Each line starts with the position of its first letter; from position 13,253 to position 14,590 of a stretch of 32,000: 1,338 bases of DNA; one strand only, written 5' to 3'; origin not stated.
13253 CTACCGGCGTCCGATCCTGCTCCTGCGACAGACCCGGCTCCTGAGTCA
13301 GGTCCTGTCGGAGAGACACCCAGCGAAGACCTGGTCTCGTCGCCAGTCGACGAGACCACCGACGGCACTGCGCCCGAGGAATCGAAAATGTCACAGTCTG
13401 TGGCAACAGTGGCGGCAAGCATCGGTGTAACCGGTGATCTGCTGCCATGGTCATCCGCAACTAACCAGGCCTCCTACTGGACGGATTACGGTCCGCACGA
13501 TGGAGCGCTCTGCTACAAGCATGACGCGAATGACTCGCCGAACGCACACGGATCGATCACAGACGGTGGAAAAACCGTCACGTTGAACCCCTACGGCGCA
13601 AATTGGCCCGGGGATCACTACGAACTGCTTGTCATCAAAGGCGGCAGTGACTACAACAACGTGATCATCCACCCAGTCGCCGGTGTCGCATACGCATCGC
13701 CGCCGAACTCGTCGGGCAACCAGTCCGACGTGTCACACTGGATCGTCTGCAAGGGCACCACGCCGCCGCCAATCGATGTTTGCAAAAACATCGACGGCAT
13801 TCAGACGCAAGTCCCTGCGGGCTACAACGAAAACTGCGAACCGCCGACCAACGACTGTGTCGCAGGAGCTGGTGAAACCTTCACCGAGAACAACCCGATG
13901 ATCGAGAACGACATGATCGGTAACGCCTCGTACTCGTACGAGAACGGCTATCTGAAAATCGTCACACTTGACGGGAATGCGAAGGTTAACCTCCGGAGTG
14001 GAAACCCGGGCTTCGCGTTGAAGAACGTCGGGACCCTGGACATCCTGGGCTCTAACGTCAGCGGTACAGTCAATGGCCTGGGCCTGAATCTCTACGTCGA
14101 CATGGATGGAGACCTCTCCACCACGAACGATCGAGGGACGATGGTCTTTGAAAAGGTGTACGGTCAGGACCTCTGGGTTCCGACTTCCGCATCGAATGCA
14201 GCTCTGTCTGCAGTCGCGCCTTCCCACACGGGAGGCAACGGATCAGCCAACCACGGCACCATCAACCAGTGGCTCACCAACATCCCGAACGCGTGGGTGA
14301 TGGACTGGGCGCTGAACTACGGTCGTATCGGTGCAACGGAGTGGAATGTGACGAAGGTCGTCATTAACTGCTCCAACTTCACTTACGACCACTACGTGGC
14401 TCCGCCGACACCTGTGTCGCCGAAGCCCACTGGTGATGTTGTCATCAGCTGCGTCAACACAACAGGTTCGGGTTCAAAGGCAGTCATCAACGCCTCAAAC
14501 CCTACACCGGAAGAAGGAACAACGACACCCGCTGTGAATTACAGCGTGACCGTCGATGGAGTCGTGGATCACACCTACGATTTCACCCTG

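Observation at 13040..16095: A roughly 3 kb high-GC island encoding a surface protein and a dedicated sortase-like enzyme, expressed from an AT-rich consensus promoter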

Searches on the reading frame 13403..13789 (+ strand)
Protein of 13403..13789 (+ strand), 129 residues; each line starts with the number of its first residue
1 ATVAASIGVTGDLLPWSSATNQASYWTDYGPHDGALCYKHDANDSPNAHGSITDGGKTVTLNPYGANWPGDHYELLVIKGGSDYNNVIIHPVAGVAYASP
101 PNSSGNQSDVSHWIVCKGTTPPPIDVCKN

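Call 30: find_related_loci(query=A2, collection=genome_contigs, flank=10000)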
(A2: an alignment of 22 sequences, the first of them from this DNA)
Query A2 (129 aa) in genome_contigs; peptide patterns used: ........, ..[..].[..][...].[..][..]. (x = any residue, [..] = any of these).
61 stretches matched a pattern; 54 encode a relative of the query (tblastn E <= 1e-3); 53 distinct loci.
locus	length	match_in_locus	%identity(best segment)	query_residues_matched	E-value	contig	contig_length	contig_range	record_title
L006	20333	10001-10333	71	7-121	2e-49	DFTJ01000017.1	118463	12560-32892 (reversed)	MAG TPA_asm: Candidatus Saccharibacteria bacterium UBA4215 UBA4215_contig_1914, whole genome shotgun sequence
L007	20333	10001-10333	69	7-121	8e-49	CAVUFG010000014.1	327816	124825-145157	MAG: uncultured Actinomycetota bacterium isolate MFD02581.bin.2.178 genome assembly, contig: contig_89730, whole genome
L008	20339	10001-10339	67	8-121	1e-44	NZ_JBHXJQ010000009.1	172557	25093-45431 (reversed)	Microbacterium sp. NPDC058389 NPDC058389_T39_D4.ctg-0009, whole genome shotgun sequence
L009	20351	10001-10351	64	1-121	5e-44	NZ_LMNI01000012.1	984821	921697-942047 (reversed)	Microbacterium sp. Leaf288 contig_4, whole genome shotgun sequence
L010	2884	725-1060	63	7-121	2e-43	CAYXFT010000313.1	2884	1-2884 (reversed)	MAG TPA_asm: uncultured Aeromicrobium sp. isolate SRP344714_co2_44 genome assembly, contig: NODE_87322_length_2884_cov_8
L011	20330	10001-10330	60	7-121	4e-41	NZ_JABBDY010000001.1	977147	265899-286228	Microbacterium sp. MF43 MF43_ctg0001, whole genome shotgun sequence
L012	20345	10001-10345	56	4-122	1e-39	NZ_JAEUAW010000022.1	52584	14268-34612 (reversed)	Microbacterium jejuense strain HU14 NODE_HU14_22, whole genome shotgun sequence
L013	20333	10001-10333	58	4-121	1e-39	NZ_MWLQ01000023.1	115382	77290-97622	Microbacterium sp. B35-30 B35-30_R1_contig_22, whole genome shotgun sequence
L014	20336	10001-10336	57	4-118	1e-38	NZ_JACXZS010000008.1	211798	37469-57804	Microbacterium helvum strain NEAU-LLC Scaffold8, whole genome shotgun sequence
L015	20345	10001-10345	57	4-121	3e-38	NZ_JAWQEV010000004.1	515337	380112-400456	Microbacterium arthrosphaerae strain JCM 30492 Scaffold4, whole genome shotgun sequence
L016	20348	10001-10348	57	4-123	8e-38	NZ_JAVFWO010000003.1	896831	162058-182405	Microbacterium psychrotolerans strain QXD-8 NODE_3_length_896831_cov_146.749583, whole genome shotgun sequence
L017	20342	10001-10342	55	4-121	1e-37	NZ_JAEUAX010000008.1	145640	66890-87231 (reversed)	Microbacterium ureisolvens strain HU12 NODE_HU12_8, whole genome shotgun sequence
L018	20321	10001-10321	60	7-118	6e-37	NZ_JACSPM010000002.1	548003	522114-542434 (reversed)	Microbacterium gallinarum strain Sa1CUA4 NODE_2_length_548003_cov_45.710005, whole genome shotgun sequence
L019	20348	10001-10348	54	1-118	9e-36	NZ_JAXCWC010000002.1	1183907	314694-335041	Microbacterium sp. CFBP9034 CFBP9034_2, whole genome shotgun sequence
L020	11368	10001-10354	53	2-121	3e-34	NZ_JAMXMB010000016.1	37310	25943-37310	Microbacterium yannicii strain DSM 23203 31, whole genome shotgun sequence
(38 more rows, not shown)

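Call 74: predict_structure(alignment_id=A2)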
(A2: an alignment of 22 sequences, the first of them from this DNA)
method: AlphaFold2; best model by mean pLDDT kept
length: 129 residues; sequences in the alignment: 22
mean_pLDDT: 89.6   pTM: 0.84
mean pLDDT of the five models: 89.6, 88.6, 87.5, 87.3, 85.6
residues with pLDDT >= 90: 89; 70-90: 29; 50-70: 11; < 50: 0
segments of 3 or more residues with pLDDT < 50: none
pLDDT, mean of each block of 10 residues (from residue 1): 78 95 87 81 90 97 90 94 94 97 94 93 73
secondary structure, 60 per line:
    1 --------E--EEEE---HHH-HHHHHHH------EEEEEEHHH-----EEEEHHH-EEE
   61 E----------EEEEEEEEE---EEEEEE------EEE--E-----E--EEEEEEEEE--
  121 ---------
elements in order: E12-15 H23-29 E36-41 E50-53 E58-61 E72-80 E84-89 E96-98 E110-118

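Call 78: fold_search(model_id=the predicted structure, library=pdb)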
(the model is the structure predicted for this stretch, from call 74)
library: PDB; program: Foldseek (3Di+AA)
matches with E <= 10: 230; with E <= 0.001: 0
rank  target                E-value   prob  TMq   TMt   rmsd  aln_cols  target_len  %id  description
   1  9jgi_G                2.3e-01  0.60  0.33  0.22   6.5        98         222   15  Architecture of a pentameric assembly of the tube tail protein (released 2025-07-16)
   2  9jgi_M                2.8e-01  0.54  0.33  0.22   6.6        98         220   16  Architecture of a pentameric assembly of the tube tail protein (released 2025-07-16)
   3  9jgh_G                3.7e-01  0.30  0.29  0.18   6.8        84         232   14  cryo-EM structure of the TTP polymer at the tube's end (released 2025-07-16)
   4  8ygm_A                4.7e-01  0.38  0.32  0.19   4.8        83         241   13  The cryo-EM Structure of SPR (released 2025-03-05)
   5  7ypl                  4.7e-01  0.08  0.19  0.22  15.5       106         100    9  Crystal structure of fibronectin type III domain variant, a VEGFR2-specific antagonist (released 2023-08-16)
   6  9jgi_O                6.8e-01  0.25  0.32  0.21   7.7       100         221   11  Architecture of a pentameric assembly of the tube tail protein (released 2025-07-16)
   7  9jgh_E                7.2e-01  0.33  0.34  0.22   6.4        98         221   15  cryo-EM structure of the TTP polymer at the tube's end (released 2025-07-16)
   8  8fxr_i                7.2e-01  0.08  0.22  0.17  12.6       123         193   12  Structure of neck with portal vertex of capsid of Agrobacterium phage Milano (released 2023-12-06)
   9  7khx_A                9.0e-01  0.09  0.24  0.24  15.3       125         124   14  Mouse GITR-GITRL complex (released 2021-03-03)
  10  6tdz_A                1.1e+00  0.12  0.27  0.10   6.2        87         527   11  Cryo-EM structure of Euglena gracilis mitochondrial ATP synthase, OSCP/F1/c-ring, rotational state 2 (released 2019-11-27)
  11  8fxr_m                1.1e+00  0.06  0.22  0.17  12.1       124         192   10  Structure of neck with portal vertex of capsid of Agrobacterium phage Milano (released 2023-12-06)
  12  5ckn_A                1.3e+00  0.03  0.16  0.10  14.0       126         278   10  The CUB1-EGF-CUB2 domains of rat MBL-associated serine protease-2 (MASP-2) bound to Ca2+ (released 2017-01-18)
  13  1mkf_A                1.3e+00  0.06  0.23  0.10  11.5       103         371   13  VIRAL CHEMOKINE BINDING PROTEIN M3 FROM MURINE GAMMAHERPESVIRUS 68 (released 2002-11-13)
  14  9mui_A                1.4e+00  0.07  0.23  0.23   9.1        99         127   11  C. difficile RBD1 with Ca2+ (released 2025-08-20)
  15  8k7u_D                1.6e+00  0.03  0.18  0.07  14.9       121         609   14  the alpha-galactosidase 5 with Cacl2 (released 2024-07-31)
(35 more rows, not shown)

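Call 83: fold_search(model_id=the predicted structure, library=viral)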
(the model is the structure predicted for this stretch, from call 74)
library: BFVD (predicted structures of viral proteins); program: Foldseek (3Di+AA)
matches with E <= 10: 456; with E <= 0.001: 0
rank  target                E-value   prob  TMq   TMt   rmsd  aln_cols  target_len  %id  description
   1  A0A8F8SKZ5            2.4e-01  0.18  0.27  0.29   9.0       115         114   11  (no name in the UniProt tables at hand)
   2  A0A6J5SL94            3.3e-01  0.18  0.27  0.34   9.3        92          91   15  Uncharacterized protein [uncultured Caudovirales phage]
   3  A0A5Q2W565            3.5e-01  0.16  0.26  0.32   8.3       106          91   15  (no name in the UniProt tables at hand)
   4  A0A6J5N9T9            3.7e-01  0.09  0.22  0.10  11.3       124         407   12  Tail fiber protein [uncultured Caudovirales phage]
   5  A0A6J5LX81            4.1e-01  0.11  0.22  0.30  13.7       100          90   12  Uncharacterized protein [uncultured Caudovirales phage]
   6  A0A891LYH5            4.3e-01  0.28  0.38  0.18  10.0       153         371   10  Uncharacterized protein [Fowlpox virus]
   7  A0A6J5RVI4            6.7e-01  0.08  0.22  0.23  15.0       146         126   12  Uncharacterized protein [uncultured Caudovirales phage]
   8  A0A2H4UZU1            7.1e-01  0.14  0.27  0.28  10.5       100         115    9  HRF-1 [Operophtera brumata nucleopolyhedrovirus]
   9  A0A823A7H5            7.5e-01  0.16  0.18  0.32   9.6        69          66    7  (no name in the UniProt tables at hand)
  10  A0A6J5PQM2            7.5e-01  0.06  0.20  0.17  13.6       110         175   14  Uncharacterized protein [uncultured Caudovirales phage]
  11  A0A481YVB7            7.9e-01  0.06  0.17  0.07  13.7       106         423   18  F-box-like family protein [Marseillevirus LCMAC102]
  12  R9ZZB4                8.3e-01  0.10  0.24  0.05  11.2       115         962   14  Structural protein [Cellulophaga phage phi17:2]
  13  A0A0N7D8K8            8.3e-01  0.09  0.23  0.26   7.8       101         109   14  (no name in the UniProt tables at hand)
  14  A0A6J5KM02            8.3e-01  0.09  0.22  0.14  11.5       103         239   14  Uncharacterized protein [uncultured Caudovirales phage]
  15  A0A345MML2            8.3e-01  0.06  0.19  0.15  18.2       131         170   18  (no name in the UniProt tables at hand)
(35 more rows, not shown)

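Call 106: find_related_loci(query=A2, collection=viral_contigs, flank=6000)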
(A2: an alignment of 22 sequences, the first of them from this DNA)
Query A2 (129 aa) in viral_contigs; peptide patterns used: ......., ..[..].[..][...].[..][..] (x = any residue, [..] = any of these).
20 stretches matched a pattern; 3 encode a relative of the query (tblastn E <= 1e-3); 3 distinct loci.
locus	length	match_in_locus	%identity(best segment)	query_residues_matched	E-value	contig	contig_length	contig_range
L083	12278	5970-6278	60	18-118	3e-33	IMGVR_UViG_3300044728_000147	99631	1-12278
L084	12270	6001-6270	42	21-118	1e-14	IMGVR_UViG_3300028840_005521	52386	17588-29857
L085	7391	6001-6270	33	17-116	6e-8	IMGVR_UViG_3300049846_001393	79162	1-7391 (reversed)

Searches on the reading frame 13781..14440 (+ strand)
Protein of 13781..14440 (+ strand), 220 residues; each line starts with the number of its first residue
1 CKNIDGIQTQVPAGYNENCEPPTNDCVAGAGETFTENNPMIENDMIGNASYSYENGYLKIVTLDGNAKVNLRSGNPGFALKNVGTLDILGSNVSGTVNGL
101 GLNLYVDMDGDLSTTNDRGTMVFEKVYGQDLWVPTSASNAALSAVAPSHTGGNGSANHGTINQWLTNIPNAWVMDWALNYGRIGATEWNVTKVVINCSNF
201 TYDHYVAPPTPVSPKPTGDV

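Call 105: find_related_loci(query=A6, collection=viral_contigs, flank=6000)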
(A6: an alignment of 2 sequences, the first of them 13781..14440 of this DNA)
Query A6 (220 aa) in viral_contigs; peptide patterns used: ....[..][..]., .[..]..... (x = any residue, [..] = any of these).
82 stretches matched a pattern; 1 encode a relative of the query (tblastn E <= 1e-3); 1 distinct loci.
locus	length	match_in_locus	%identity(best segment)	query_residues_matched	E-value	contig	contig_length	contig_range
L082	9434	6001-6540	39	19-203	1e-31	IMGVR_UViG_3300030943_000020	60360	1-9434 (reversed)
